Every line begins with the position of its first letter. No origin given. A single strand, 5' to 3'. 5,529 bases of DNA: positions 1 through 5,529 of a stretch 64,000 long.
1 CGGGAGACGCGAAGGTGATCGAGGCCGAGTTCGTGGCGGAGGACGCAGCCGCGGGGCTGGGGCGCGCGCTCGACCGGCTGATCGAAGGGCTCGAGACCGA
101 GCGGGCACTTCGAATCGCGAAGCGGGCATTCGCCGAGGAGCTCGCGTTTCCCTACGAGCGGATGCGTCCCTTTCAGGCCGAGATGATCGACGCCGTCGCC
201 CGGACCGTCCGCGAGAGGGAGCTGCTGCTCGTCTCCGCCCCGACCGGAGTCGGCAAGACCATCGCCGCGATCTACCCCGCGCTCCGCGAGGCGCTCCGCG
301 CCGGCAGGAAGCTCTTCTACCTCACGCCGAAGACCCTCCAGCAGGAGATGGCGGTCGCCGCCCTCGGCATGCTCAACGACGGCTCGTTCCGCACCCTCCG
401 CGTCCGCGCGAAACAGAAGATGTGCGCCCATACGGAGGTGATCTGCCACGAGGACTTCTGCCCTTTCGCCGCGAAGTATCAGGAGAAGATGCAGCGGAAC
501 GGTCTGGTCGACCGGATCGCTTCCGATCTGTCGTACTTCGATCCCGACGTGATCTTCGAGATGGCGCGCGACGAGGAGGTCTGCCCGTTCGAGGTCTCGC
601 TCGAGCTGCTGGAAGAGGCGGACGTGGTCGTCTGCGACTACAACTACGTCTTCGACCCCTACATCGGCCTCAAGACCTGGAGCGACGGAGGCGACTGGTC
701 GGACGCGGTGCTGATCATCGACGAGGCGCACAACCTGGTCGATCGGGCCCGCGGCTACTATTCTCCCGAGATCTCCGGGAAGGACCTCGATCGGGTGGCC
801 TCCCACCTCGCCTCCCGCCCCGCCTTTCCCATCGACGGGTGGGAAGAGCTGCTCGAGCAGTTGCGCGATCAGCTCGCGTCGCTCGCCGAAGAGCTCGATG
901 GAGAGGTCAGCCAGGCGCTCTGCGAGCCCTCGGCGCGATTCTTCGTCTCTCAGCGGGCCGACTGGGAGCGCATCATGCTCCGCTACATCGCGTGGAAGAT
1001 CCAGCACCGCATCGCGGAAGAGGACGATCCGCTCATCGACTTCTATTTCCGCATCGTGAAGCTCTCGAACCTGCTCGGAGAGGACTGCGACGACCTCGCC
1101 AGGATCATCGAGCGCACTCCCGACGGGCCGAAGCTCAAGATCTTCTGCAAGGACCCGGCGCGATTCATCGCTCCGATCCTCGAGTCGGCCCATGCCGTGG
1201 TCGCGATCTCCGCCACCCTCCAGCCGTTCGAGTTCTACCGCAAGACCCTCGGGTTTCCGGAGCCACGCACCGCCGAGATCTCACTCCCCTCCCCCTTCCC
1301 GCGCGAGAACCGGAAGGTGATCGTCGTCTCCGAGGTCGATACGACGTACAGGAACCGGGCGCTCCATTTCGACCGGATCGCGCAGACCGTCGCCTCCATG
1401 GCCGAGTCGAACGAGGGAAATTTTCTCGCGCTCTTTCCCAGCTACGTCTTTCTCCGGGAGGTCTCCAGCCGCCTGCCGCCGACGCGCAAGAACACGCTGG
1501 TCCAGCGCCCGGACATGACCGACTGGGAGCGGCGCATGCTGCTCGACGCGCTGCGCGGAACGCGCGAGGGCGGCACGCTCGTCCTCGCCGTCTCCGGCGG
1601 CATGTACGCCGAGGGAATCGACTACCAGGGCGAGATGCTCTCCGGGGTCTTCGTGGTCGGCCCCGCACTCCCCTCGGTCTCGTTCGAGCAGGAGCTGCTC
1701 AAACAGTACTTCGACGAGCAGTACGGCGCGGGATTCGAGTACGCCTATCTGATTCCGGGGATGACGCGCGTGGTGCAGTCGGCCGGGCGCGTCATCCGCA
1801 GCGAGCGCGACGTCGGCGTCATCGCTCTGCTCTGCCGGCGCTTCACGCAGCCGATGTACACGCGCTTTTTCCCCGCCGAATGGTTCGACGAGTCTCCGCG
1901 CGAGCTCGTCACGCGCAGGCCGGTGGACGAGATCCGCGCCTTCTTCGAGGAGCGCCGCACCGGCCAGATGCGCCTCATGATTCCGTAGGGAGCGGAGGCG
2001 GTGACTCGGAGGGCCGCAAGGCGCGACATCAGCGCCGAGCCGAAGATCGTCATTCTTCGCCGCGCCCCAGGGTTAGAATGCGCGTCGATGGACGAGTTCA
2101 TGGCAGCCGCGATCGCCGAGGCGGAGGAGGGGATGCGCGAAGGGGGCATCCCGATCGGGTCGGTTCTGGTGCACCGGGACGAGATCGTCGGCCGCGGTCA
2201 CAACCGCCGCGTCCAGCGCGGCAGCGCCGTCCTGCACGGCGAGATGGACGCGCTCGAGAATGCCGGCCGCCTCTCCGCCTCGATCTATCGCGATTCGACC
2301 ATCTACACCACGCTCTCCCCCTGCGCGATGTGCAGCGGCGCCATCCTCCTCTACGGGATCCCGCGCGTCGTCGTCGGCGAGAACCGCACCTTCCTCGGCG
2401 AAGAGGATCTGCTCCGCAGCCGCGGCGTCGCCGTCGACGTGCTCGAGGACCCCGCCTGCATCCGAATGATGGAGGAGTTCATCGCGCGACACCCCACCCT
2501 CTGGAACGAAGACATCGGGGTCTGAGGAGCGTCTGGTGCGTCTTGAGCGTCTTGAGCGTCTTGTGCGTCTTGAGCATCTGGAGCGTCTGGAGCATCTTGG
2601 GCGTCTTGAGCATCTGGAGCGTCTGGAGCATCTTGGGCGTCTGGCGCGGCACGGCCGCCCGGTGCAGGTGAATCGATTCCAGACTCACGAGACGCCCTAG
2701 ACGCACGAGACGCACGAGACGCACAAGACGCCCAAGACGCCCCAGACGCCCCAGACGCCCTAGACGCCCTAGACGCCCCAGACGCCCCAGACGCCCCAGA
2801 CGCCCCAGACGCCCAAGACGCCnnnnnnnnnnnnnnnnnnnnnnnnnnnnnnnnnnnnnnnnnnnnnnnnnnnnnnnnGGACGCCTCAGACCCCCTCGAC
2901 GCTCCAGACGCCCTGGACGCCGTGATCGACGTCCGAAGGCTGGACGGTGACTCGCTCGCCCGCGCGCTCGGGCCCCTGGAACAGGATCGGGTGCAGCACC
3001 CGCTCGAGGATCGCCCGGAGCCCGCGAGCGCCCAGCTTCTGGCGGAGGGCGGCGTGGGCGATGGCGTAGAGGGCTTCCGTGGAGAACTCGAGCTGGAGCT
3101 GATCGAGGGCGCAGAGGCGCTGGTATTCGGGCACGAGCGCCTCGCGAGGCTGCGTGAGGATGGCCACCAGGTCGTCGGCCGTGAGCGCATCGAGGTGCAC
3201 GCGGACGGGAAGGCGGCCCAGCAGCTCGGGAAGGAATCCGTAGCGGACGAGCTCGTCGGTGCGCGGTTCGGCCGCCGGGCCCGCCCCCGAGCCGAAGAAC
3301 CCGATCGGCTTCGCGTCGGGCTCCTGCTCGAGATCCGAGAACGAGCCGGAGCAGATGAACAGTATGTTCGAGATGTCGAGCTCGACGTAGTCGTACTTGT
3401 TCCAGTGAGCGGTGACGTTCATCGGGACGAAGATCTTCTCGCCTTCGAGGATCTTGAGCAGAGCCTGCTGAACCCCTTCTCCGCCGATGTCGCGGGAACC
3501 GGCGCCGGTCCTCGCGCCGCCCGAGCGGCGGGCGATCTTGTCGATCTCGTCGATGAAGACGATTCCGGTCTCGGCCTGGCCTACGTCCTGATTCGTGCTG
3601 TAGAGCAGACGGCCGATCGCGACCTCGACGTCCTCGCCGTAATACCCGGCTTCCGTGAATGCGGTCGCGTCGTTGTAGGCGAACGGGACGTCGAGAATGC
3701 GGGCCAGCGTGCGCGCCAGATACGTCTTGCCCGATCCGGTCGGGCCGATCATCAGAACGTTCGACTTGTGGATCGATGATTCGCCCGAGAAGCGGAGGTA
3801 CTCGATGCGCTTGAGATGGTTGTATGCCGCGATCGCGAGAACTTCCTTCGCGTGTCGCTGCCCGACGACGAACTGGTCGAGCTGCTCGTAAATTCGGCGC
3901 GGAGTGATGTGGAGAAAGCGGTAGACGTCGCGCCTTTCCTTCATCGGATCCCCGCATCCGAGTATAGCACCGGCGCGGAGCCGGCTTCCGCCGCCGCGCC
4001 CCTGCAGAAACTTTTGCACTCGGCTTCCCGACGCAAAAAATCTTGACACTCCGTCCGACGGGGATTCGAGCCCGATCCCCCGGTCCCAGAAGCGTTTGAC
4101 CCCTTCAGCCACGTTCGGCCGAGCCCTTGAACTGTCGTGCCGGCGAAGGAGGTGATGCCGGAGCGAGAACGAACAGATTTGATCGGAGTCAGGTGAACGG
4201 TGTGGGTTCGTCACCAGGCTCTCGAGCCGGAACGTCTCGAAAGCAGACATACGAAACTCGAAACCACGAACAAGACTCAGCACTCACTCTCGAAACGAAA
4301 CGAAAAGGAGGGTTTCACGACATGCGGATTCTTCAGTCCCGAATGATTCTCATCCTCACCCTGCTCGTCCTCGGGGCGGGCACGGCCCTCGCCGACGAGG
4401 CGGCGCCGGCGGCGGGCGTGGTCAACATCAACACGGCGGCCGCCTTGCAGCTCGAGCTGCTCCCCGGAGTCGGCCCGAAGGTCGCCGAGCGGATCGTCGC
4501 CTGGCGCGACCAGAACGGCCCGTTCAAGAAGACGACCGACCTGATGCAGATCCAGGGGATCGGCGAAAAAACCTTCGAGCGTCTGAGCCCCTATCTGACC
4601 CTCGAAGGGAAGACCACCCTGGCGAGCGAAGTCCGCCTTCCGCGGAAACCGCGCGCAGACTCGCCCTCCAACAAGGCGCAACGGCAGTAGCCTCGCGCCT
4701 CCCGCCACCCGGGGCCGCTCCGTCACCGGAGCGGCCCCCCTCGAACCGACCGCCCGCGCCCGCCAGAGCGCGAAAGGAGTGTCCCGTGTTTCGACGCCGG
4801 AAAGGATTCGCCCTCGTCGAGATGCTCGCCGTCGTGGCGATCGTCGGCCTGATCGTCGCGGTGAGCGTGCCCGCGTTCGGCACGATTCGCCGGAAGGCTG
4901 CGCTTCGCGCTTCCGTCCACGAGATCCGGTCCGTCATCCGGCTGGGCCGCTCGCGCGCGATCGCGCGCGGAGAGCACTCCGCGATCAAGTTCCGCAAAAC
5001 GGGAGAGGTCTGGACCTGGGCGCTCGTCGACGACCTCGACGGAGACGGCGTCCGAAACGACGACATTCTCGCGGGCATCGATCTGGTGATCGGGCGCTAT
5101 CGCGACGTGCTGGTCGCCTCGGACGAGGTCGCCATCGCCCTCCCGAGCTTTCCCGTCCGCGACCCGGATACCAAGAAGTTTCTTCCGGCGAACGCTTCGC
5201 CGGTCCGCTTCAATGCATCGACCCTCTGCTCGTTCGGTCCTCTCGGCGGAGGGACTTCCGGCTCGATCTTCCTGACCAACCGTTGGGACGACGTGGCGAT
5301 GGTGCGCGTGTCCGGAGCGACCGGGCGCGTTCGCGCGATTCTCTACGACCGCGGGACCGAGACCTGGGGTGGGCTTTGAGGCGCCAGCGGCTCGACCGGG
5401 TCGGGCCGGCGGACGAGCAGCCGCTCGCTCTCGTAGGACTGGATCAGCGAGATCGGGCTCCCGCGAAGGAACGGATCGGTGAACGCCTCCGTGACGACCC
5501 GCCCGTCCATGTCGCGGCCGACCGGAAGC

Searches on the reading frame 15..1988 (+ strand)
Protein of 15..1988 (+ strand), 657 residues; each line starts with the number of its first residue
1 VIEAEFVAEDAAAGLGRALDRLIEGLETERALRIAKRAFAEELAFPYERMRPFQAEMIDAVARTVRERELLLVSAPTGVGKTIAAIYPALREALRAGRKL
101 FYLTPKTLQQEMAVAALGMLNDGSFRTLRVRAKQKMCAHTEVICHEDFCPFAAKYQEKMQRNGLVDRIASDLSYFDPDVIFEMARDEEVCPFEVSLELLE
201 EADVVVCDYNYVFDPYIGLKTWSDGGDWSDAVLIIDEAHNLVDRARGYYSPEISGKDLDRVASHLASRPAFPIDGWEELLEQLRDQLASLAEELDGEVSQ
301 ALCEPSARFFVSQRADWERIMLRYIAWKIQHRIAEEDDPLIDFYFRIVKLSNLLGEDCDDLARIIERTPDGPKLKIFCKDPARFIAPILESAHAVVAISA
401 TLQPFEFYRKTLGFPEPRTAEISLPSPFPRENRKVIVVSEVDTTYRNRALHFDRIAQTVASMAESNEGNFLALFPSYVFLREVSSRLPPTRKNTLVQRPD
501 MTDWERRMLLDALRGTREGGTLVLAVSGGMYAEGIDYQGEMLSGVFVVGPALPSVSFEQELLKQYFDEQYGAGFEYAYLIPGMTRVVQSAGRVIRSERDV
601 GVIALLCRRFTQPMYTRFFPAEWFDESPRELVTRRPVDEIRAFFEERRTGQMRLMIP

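Call 4: search_protein_families(library=pfam, proteins=[window:15-1988:+], max_evalue=0.01)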
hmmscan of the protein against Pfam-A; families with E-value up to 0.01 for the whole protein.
window:15-1988:+ (657 aa): 7 families
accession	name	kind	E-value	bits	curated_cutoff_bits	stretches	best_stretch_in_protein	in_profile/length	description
PF13307.12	Helicase_C_2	-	5.7e-33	114.8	25.3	1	461-623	3-167/170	Helicase C-terminal domain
PF06733.21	DEAD_2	-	1.1e-15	58.2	21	1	131-258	52-172/172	DEAD_2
PF06777.17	HBB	-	9.9e-10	38.8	30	1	322-445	70-188/190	Helical and beta-bridge domain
PF00270.35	DEAD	-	6e-09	36.3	26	1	52-106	2-54/167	DEAD/DEAH box helicase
PF04851.21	ResIII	-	7.5e-06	26.4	22.5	1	50-95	4-49/164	Type III restriction enzyme, res subunit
PF01695.23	IstB_IS21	-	0.0056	16.6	24.1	1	65-116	89-139/238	IstB-like ATP binding protein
PF05707.18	Zot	-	0.0056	16.6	20.3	0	75-142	7-72/197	Zonular occludens toxin (Zot)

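Call 5: search_protein_families(library=padloc, proteins=[window:15-1988:+], max_evalue=0.01)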
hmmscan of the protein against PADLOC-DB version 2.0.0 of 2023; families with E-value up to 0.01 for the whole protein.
window:15-1988:+ (657 aa): 20 families
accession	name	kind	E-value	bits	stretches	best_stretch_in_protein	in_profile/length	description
PDLC01439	typeIV_DinG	-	1.2e-114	382.1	1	40-630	7-562/575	CAS-IV-A; associated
PDLC01729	typeIV_DinG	-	5.2e-15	53.2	3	50-99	20-70/666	Csf4_0_IVA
PDLC01730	typeIV_DinG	-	9.5e-07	25.5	0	232-497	374-655/802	Csf4_1_IVA1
PDLC01767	Cas3e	-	2.1e-06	24.5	1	28-99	169-232/680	-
PDLC01732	typeIV_DinG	-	6.7e-06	23.2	0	519-610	506-591/648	Csf4_3_IVE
PDLC03960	SngC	-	1.1e-05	22.4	1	47-141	22-100/720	-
PDLC01321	typeIV_DinG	-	0.00047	17.1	0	54-90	2-38/559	CAS-IV-A; associated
PDLC01710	Cas3a1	-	0.00066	16.2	1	51-105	199-258/745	Cas3_1_CAS-I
PDLC00938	Cas3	-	0.00095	16.5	1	70-129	1-62/358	CRISPR-associated helicase Cas3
PDLC01765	Cas3c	-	0.0011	16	1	48-105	162-221/612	-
PDLC01759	Cas3b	-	0.0011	15.8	0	54-91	217-253/711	-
PDLC02503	BrxHI|BrxHII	-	0.0019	14.6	1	47-92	22-63/698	BrxHI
PDLC04986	PDC-S28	-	0.0021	14.4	0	46-107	31-91/831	-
PDLC01762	Cas3b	-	0.0033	14.1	1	42-105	227-274/692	-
PDLC01761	Cas3b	-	0.0049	13.6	0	67-105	230-267/705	-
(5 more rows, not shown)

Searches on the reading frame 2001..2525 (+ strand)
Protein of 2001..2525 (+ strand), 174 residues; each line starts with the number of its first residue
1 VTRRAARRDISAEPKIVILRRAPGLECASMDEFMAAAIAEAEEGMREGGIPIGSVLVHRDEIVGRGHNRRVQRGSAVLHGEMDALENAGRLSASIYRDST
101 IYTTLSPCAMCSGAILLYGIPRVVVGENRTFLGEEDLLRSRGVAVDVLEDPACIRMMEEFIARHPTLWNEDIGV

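Call 21: search_protein_families(library=pfam, proteins=[window:2001-2525:+], max_evalue=0.001)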
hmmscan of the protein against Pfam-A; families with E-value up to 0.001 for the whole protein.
window:2001-2525:+ (174 aa): 3 families
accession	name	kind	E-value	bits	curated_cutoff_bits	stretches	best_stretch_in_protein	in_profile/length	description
PF00383.29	dCMP_cyt_deam_1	-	2.6e-23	82.3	25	1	31-126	5-101/102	Cytidine and deoxycytidylate deaminase zinc-binding region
PF14437.12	MafB19-deam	-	5.8e-19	68.8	27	1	30-128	3-102/142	MafB19-like deaminase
PF14439.12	Bd3614-deam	-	2e-05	25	38.5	1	71-119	28-78/113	Bd3614-like deaminase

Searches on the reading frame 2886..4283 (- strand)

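Call 21: search_protein_families(library=pfam, proteins=[window:2886-4283:-], max_evalue=0.001)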
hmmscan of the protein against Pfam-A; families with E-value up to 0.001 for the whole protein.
window:2886-4283:- (465 aa): 7 families
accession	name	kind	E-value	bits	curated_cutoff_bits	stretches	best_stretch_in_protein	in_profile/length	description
PF07724.20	AAA_2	-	6.2e-27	95.1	27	1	173-360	3-165/166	AAA domain (Cdc48 subfamily)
PF00004.35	AAA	-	1.7e-13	51.6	21.2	1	176-285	1-98/131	ATPase family associated with various cellular activities (AAA)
PF10431.15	ClpB_D2-small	-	2.1e-07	31.3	21.9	1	367-436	1-66/81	C-terminal, D2-small domain, of ClpB protein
PF07728.20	AAA_5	-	1.1e-06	29.2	22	1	175-251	1-79/139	AAA domain (dynein-related subfamily)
PF01078.27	Mg_chelatase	-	4.3e-06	26.7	20.3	0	173-197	22-46/207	Magnesium chelatase, subunit ChlI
PF13401.12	AAA_22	-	0.00016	22.4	27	1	172-248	4-94/130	AAA domain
PF00493.29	MCM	-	0.00099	18.7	23.3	0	131-252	18-135/224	MCM P-loop domain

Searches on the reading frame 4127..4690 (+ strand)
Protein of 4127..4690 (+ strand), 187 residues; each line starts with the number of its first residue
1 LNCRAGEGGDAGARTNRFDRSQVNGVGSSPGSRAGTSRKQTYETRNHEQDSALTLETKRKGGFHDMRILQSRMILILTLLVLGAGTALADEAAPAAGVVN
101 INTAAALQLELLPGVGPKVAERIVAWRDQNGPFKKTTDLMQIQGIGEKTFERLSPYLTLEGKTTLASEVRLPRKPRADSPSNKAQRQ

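Call 21: search_protein_families(library=pfam, proteins=[window:4127-4690:+], max_evalue=0.001)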
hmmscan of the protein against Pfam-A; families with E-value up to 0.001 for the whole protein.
window:4127-4690:+ (187 aa): 8 families
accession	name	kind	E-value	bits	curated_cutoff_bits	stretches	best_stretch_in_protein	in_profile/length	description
PF12836.13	HHH_3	-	8.4e-23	80.7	27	1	97-158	4-65/65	Helix-hairpin-helix motif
PF00633.29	HHH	-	1.8e-09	37.4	24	1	100-125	4-29/30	Helix-hairpin-helix motif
PF14520.12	HHH_5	-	4.2e-06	27.6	27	0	104-124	32-52/57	Helix-hairpin-helix domain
PF03934.19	T2SSK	-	2.3e-05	25.1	24.2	1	99-158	1-61/63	Type II secretion system (T2SS), protein K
PF14579.12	HHH_6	-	2.5e-05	24.8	25.6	1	109-153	27-74/90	Helix-hairpin-helix motif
PF21176.3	RecR_HhH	-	6.6e-05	23.1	27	0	108-124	7-23/45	RecR, helix-hairpin-helix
PF14716.13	HHH_8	-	0.00036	21.3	30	0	108-125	49-66/73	Helix-hairpin-helix domain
PF12826.13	HHH_2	-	0.00068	20.2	27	0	100-127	28-55/64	Helix-hairpin-helix motif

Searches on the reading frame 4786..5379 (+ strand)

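Call 21: search_protein_families(library=pfam, proteins=[window:4786-5379:+], max_evalue=0.001)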
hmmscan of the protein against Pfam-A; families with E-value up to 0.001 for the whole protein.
window:4786-5379:+ (197 aa): 2 families
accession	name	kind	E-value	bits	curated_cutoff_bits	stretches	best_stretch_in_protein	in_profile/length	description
PF07963.17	N_methyl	-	1.5e-05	24.8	21.2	1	3-26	2-25/27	Prokaryotic N-terminal methylation motif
PF12019.13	GspH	-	0.00094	20.1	21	0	45-177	3-106/108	Type II transport protein GspH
